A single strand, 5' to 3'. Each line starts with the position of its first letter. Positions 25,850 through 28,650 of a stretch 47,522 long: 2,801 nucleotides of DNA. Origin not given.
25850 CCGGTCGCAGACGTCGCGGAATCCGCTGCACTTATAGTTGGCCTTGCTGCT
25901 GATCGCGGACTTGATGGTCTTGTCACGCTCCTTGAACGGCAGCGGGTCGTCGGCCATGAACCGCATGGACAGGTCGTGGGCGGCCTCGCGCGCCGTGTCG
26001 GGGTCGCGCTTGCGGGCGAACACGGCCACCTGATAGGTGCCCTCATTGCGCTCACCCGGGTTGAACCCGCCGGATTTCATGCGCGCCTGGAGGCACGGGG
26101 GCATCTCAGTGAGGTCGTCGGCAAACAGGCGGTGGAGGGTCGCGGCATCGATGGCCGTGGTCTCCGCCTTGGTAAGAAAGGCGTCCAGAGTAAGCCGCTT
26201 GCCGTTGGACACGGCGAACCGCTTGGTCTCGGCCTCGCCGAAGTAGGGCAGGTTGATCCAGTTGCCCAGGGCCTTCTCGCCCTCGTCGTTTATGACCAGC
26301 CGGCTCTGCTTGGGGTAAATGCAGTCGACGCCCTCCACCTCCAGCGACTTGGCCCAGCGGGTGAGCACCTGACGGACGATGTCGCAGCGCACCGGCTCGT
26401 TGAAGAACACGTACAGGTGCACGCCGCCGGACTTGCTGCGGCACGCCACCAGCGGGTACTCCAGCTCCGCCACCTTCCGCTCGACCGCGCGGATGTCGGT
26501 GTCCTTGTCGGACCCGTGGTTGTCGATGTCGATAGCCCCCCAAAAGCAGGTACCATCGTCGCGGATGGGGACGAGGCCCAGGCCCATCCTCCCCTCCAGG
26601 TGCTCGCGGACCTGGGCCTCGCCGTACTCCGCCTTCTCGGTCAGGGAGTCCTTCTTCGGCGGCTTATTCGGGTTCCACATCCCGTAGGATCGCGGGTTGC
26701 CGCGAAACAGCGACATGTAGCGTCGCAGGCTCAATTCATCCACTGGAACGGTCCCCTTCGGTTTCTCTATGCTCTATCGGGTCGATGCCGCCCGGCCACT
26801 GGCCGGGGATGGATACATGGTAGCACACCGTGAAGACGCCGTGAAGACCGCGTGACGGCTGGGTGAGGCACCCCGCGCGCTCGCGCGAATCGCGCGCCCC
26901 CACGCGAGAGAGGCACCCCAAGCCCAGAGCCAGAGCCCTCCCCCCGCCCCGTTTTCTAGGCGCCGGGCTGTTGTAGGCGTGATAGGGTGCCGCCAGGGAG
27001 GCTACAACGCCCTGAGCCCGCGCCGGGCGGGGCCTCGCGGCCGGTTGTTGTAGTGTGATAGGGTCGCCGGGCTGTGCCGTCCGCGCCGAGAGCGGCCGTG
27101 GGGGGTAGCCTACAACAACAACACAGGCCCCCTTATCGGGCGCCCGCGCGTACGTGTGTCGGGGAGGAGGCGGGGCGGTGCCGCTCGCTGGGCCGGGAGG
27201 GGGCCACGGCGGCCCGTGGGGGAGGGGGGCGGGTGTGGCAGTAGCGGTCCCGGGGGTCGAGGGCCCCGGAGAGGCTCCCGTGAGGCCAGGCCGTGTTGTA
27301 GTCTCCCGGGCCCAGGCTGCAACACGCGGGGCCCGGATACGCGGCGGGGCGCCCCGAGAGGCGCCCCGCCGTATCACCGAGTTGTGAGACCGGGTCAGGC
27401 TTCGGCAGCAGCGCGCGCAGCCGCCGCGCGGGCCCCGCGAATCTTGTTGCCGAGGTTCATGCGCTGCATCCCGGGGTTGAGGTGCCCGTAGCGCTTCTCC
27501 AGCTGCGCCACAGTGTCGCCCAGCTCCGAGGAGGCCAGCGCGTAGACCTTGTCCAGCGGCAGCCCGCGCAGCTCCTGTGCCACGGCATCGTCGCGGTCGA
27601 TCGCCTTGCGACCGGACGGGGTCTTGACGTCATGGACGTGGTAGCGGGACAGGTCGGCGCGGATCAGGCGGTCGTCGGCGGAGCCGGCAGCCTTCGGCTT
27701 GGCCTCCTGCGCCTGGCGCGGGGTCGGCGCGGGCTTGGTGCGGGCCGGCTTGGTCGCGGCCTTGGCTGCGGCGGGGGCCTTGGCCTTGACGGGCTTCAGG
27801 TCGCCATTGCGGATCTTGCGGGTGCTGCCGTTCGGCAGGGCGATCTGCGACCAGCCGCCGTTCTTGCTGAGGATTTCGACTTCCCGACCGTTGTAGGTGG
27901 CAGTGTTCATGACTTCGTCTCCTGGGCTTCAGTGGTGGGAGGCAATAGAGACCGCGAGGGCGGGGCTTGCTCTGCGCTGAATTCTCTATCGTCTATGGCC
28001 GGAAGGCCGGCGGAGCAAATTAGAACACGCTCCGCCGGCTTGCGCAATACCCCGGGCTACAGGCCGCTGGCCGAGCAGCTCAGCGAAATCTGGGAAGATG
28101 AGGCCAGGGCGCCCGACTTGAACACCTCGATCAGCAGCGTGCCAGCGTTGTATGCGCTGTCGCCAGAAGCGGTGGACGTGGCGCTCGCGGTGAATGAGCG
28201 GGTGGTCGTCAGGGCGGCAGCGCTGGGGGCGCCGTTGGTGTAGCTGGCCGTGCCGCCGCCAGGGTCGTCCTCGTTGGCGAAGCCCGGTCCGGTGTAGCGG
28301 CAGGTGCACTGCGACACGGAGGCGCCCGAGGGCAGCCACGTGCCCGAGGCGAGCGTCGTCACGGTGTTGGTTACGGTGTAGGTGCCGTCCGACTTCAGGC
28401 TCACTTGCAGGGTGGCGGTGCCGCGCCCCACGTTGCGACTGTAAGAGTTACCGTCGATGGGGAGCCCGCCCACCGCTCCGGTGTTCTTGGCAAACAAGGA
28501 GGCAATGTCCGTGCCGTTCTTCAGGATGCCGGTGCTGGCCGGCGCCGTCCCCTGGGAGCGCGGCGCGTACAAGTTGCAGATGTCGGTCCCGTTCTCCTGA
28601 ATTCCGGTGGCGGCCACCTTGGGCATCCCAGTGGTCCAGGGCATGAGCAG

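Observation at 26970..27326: Each module carries three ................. hairpins of conserved order and size, and the two informative substitutions keep pairing only as G-U on the plus strand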

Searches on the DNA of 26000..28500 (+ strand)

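Call 6: search_dna_similar(query=window:26000-28500:+, collection=phages, mode=distant)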
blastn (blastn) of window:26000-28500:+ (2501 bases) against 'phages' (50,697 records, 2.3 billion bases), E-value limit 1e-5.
Records with a match: 1; places in all: 1; records where one place covers at least 80% of the query: 0.
Best place of each record, by identity: 90-95% 1.
By first word of the organism name: Dinoroseobacter 1.
By host as written in the record: Dinoroseobacter shibae DFL12 1.
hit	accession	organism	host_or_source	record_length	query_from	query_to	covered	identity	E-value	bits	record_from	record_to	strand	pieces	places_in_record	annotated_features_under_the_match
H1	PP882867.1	Dinoroseobacter phage vB_DshS_R26L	Dinoroseobacter shibae DFL12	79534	236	275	2%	92.5%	1e-5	60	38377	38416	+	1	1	primase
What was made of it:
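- Tried and rejected: DNA similarity search against cultured phages, which gave only a 40-nt chance hit (call 6).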
